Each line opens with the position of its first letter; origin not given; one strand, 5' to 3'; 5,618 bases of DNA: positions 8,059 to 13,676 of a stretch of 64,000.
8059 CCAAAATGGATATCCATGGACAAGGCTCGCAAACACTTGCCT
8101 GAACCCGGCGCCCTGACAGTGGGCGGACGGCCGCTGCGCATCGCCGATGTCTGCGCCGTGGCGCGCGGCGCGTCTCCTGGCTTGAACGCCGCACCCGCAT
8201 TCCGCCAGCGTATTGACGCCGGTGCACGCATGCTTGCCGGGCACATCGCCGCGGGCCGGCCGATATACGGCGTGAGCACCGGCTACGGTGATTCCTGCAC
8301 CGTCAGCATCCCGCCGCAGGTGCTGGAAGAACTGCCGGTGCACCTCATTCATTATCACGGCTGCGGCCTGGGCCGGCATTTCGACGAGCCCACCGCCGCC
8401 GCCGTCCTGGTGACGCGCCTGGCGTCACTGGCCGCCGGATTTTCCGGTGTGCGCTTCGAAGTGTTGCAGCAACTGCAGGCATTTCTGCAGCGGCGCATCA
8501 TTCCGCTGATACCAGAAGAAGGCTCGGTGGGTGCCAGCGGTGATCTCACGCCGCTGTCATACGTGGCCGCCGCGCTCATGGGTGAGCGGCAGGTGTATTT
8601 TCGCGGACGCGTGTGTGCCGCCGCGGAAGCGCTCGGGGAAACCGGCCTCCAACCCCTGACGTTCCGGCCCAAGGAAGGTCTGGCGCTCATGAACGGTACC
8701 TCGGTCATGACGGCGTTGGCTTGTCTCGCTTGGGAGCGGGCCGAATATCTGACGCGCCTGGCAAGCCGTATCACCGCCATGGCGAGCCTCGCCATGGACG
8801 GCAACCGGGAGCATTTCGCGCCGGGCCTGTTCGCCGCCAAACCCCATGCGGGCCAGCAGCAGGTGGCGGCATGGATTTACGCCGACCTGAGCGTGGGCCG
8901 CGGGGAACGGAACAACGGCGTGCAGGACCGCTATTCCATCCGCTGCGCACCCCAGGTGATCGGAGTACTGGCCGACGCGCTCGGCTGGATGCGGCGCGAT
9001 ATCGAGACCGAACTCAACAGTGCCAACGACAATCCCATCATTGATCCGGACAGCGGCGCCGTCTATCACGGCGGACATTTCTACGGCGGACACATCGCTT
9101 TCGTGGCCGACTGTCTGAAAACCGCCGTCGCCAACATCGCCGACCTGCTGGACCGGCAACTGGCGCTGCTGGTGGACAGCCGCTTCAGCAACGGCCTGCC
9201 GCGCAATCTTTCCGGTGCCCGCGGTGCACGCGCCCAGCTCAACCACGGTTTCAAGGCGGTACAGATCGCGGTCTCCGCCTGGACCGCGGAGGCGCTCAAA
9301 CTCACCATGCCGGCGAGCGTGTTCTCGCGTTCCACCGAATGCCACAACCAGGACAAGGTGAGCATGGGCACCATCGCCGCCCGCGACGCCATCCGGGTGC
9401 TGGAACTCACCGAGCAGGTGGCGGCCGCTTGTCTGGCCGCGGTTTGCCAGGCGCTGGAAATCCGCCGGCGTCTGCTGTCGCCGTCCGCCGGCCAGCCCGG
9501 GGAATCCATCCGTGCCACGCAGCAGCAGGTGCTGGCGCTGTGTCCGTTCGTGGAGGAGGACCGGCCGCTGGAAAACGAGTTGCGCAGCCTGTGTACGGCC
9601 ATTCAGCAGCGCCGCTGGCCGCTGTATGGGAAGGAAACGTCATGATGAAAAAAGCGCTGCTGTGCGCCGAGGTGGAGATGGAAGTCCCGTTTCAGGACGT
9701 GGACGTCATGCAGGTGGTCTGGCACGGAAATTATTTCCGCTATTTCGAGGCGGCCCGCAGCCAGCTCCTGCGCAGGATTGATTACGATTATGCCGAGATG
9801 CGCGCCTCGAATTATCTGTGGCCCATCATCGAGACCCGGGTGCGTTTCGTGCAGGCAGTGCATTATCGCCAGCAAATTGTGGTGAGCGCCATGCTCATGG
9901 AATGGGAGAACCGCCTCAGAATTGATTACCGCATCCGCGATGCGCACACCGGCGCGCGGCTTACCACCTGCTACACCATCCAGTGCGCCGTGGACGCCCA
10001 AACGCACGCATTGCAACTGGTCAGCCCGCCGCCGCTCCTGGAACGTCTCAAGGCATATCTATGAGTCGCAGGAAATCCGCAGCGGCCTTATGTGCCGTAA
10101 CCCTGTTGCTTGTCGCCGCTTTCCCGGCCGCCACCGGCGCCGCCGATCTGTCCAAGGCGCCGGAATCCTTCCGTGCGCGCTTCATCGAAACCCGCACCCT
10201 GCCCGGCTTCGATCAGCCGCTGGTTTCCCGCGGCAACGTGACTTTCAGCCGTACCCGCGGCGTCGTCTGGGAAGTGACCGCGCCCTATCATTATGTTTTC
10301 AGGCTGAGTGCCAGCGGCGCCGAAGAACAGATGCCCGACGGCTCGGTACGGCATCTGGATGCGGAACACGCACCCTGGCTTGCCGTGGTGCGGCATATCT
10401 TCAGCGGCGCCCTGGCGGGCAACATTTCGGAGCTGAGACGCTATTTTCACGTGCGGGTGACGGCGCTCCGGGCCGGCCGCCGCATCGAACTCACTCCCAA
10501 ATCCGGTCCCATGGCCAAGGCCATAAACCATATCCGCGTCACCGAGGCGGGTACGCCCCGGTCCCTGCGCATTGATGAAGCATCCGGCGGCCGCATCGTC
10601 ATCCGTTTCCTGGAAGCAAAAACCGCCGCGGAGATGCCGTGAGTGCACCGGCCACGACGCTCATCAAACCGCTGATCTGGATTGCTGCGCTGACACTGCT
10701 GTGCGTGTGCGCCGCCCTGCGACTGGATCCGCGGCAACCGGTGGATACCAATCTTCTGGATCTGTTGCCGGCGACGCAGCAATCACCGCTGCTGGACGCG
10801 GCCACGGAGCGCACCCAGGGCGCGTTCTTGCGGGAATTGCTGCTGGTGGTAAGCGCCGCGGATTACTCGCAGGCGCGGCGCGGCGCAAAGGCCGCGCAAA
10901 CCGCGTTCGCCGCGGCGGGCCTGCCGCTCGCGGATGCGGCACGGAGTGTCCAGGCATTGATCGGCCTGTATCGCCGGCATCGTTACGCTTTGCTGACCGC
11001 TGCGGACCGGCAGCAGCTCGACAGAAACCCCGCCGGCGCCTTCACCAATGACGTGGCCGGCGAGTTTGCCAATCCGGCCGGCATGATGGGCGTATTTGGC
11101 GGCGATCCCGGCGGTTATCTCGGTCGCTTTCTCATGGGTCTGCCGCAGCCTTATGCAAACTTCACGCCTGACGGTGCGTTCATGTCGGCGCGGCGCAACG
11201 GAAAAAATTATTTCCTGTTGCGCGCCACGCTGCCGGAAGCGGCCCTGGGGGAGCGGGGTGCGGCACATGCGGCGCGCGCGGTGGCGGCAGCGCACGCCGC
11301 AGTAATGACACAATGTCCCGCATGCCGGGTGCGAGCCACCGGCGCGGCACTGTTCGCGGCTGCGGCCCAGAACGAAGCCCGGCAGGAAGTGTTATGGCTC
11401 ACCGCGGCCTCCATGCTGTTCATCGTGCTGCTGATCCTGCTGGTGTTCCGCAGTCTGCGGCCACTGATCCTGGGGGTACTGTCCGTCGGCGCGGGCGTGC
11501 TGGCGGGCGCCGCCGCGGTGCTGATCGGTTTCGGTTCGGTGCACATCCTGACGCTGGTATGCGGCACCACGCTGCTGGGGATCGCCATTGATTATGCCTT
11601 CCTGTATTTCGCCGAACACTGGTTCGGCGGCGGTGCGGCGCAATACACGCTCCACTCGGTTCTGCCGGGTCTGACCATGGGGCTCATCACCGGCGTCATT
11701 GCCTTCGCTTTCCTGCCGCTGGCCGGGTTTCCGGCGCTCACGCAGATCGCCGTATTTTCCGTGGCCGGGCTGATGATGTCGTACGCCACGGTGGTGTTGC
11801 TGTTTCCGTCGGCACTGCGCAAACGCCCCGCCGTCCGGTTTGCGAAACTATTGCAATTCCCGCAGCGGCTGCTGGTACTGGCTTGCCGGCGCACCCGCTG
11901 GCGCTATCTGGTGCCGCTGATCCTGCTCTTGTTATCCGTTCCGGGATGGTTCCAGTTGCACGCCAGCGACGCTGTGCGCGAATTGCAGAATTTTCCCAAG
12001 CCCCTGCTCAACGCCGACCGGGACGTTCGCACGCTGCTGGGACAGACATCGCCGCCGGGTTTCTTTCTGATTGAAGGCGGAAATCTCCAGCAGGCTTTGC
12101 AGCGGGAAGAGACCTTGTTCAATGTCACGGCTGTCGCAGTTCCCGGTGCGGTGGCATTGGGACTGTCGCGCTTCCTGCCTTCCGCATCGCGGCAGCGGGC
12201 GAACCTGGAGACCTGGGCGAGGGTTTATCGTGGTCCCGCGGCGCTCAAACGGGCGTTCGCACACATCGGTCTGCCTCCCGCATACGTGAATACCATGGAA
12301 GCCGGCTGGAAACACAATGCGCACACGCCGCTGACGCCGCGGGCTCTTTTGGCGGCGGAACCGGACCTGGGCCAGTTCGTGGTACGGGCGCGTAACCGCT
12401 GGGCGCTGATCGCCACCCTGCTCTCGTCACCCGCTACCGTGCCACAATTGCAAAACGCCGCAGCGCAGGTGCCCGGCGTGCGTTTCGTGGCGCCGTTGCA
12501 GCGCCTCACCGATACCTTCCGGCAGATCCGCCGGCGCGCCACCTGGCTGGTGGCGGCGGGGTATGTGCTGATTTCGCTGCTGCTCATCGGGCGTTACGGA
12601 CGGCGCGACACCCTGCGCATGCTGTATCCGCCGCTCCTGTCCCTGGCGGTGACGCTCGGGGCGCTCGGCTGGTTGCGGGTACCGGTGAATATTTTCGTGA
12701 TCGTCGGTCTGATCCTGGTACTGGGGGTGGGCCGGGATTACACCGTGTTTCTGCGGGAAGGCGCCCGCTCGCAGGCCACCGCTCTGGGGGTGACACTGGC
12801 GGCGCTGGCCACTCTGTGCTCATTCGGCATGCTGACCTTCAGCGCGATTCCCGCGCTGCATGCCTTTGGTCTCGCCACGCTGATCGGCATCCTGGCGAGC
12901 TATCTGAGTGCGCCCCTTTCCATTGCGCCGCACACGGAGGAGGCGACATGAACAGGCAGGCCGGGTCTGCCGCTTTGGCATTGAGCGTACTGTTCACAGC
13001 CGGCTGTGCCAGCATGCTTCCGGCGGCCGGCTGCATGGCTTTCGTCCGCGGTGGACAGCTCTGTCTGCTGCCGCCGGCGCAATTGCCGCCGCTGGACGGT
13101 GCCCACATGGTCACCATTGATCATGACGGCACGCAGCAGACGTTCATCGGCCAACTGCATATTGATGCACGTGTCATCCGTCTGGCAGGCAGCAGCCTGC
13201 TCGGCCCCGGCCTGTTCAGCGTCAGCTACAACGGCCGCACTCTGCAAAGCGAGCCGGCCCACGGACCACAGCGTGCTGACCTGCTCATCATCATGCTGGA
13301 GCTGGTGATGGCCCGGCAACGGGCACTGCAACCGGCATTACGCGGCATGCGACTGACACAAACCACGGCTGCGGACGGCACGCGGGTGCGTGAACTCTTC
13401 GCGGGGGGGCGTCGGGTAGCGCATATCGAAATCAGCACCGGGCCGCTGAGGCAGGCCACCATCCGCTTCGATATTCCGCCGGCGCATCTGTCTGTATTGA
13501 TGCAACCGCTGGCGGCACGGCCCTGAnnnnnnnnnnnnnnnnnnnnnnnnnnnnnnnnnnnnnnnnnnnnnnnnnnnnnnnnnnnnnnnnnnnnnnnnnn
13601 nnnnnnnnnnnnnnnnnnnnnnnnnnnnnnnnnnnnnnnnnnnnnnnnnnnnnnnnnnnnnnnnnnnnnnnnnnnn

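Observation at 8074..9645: MIO ammonia-lyase inside the APE operon carries a Tyr-His dyad at the substrate-selectivity position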

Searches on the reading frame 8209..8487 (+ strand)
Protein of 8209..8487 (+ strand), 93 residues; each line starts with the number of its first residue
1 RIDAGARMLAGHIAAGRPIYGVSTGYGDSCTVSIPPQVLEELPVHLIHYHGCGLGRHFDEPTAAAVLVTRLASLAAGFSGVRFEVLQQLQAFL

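Call 45: search_solved_structures(query=window:8209-8487:+, max_evalue=0.001, show_alignments=5)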
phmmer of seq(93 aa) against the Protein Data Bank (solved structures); distinct sequences matched with E-value up to 0.001: 24.
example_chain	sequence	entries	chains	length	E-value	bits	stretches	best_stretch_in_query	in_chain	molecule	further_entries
2qve_A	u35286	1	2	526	1.3e-10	44.4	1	13-92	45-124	Tyrosine Aminomutase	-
2rjr_A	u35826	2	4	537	1.3e-10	44.4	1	13-92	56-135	Tyrosine aminomutase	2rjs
2ohy_A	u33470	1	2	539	1.4e-10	44.4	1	13-92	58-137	Tyrosine aminomutase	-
1b8f_A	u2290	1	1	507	4.3e-10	42.7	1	2-91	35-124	Histidine ammonia-lyase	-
1gk3_A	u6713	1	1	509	4.3e-10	42.7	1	2-91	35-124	HISTIDINE AMMONIA-LYASE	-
1gkm_B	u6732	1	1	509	4.3e-10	42.7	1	2-91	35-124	Histidine ammonia-lyase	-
1gkj_A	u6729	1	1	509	4.3e-10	42.7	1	2-91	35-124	HISTIDINE AMMONIA-LYASE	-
1eb4_A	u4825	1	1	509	4.4e-10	42.7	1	2-91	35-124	HISTIDINE AMMONIA-LYASE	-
1gk2_A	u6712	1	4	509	4.4e-10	42.7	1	2-91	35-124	HISTIDINE AMMONIA-LYASE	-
3kdy_A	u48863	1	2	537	5e-10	42.6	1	13-92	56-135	Histidine ammonia-lyase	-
3kdz_A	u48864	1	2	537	5e-10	42.5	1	13-92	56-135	Histidine ammonia-lyase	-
6v6h_A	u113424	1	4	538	7.6e-10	42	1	15-91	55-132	Histidine ammonia-lyase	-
7tqr_A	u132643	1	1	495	1.8e-09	40.8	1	13-89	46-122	Probable histidine ammonia-lyase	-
3czo_A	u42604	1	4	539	2.6e-08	37.1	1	8-93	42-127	Histidine ammonia-lyase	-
2nyn_A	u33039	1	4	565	2.9e-08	36.9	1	8-93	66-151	Phenylalanine/histidine ammonia-lyase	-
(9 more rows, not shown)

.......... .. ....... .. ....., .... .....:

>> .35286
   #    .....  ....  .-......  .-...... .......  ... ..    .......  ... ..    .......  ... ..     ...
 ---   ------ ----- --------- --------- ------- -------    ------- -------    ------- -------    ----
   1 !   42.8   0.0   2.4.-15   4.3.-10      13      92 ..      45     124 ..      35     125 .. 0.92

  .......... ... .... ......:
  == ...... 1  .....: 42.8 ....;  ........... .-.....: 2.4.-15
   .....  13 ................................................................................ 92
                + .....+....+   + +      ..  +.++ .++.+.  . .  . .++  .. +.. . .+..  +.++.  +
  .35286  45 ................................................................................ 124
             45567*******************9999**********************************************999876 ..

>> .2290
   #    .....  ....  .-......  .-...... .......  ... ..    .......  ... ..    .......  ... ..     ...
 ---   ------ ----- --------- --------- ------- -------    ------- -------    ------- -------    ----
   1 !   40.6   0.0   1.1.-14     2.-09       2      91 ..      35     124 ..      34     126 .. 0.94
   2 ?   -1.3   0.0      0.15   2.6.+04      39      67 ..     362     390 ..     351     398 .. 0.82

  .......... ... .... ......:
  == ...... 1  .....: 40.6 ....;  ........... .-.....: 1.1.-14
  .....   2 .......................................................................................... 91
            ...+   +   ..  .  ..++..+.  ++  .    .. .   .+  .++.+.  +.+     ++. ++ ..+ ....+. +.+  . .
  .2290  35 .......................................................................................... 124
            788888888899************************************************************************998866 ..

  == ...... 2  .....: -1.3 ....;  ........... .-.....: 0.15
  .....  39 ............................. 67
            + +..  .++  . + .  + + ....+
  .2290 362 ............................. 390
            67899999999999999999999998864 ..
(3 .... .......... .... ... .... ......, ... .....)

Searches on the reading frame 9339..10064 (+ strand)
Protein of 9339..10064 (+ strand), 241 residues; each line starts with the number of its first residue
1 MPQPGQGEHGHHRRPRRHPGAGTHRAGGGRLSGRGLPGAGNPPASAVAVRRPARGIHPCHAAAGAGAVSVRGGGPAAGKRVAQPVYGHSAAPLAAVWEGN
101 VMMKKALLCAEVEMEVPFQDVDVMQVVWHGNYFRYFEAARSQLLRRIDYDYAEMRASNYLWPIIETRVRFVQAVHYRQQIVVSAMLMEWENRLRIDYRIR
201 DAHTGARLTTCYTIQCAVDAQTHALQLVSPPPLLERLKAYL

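Call 4: search_protein_families(library=pfam, proteins=[window:9339-10064:+])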
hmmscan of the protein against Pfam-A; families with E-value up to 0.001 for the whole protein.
window:9339-10064:+ (241 aa): 2 families
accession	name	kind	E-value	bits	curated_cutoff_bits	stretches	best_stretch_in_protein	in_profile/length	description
PF13279.12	4HBT_2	-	1.5e-12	48.4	25.5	1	116-231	1-115/122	Thioesterase-like superfamily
PF03061.28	4HBT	-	2.4e-05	25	20.6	1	125-191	2-61/79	Thioesterase superfamily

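Call 5: search_protein_families(library=ncbifam, proteins=[window:9339-10064:+], max_evalue=0.00001)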
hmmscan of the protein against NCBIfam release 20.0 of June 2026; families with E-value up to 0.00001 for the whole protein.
window:9339-10064:+ (241 aa): 3 families
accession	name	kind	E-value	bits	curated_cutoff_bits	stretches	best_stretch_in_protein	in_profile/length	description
NF047424.1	MenI_Staph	exception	2.1e-15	56.9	225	1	110-219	4-113/148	1,4-dihydroxy-2-naphthoyl-CoA hydrolase MenI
TIGR00051.1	TIGR00051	subfamily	1.2e-13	51.4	68.7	1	114-191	2-79/117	YbgC/FadM family acyl-CoA thioesterase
TIGR02799.1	thio_ybgC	equivalog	5.7e-11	42.8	141.35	1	112-200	3-93/126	tol-pal system-associated acyl-CoA thioesterase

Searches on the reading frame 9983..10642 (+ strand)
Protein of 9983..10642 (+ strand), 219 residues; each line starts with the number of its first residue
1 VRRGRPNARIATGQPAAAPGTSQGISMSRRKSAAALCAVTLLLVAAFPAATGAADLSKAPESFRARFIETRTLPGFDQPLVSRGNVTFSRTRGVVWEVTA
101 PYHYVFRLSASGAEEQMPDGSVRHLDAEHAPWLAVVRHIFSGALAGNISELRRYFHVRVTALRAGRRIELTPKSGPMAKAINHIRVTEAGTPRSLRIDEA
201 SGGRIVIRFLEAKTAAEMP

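Call 4: search_protein_families(library=pfam, proteins=[window:9983-10642:+])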
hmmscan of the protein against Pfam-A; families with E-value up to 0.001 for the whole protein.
window:9983-10642:+ (219 aa): 2 families
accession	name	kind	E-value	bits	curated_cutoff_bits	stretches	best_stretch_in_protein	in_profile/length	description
PF19574.5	LolA_3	-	1.6e-06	28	23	1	60-188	19-147/192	Outer membrane lipoprotein carrier protein LolA-like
PF03548.22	LolA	-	0.00018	21.7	23.6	0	144-216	83-155/165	Outer membrane lipoprotein carrier protein LolA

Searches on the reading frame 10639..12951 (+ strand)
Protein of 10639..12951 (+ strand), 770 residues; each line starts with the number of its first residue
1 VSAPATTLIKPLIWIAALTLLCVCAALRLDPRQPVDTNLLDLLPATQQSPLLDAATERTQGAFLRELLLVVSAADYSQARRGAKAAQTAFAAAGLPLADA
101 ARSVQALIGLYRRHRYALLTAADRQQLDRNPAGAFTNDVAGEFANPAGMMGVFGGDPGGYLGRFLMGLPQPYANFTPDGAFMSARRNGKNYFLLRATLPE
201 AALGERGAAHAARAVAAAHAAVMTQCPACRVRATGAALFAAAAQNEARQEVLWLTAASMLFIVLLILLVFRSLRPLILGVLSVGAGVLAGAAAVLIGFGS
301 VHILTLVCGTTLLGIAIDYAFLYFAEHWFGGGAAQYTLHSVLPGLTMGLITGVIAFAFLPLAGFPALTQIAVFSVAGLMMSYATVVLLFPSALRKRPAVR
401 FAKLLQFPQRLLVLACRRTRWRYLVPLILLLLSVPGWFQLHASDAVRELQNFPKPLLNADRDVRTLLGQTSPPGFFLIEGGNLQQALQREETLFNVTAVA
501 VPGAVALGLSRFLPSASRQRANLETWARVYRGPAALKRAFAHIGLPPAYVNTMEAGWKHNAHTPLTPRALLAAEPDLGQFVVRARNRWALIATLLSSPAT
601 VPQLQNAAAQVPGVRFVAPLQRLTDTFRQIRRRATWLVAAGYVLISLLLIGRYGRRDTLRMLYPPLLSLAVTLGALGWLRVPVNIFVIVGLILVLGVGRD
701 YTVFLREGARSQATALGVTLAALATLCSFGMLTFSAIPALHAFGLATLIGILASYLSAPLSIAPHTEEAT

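Call 4: search_protein_families(library=pfam, proteins=[window:10639-12951:+])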
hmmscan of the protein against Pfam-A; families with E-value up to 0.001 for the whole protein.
window:10639-12951:+ (770 aa): 1 family
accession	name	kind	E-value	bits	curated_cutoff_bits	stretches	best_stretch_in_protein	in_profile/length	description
PF03176.21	MMPL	-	1.8e-06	27.5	20.5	1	205-391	97-297/333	MMPL family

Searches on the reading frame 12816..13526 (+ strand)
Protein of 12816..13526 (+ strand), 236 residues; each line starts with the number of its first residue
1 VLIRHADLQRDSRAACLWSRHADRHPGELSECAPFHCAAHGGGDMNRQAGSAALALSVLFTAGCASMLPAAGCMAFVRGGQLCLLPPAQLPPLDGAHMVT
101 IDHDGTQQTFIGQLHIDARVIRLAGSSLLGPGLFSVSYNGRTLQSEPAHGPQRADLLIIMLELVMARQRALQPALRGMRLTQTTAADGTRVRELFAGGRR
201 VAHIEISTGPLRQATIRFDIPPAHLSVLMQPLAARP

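Call 4: search_protein_families(library=pfam, proteins=[window:12816-13526:+])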
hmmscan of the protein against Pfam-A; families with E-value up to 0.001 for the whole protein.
window:12816-13526:+ (236 aa): 1 family
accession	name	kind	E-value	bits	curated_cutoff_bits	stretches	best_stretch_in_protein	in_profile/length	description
PF11659.14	DUF3261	-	9.1e-16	58.4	22.3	1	97-225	4-129/137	Protein of unknown function (DUF3261)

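Call 5: search_protein_families(library=ncbifam, proteins=[window:12816-13526:+], max_evalue=0.00001)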
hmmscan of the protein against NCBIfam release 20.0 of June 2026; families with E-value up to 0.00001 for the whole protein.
window:12816-13526:+ (236 aa): 0 families
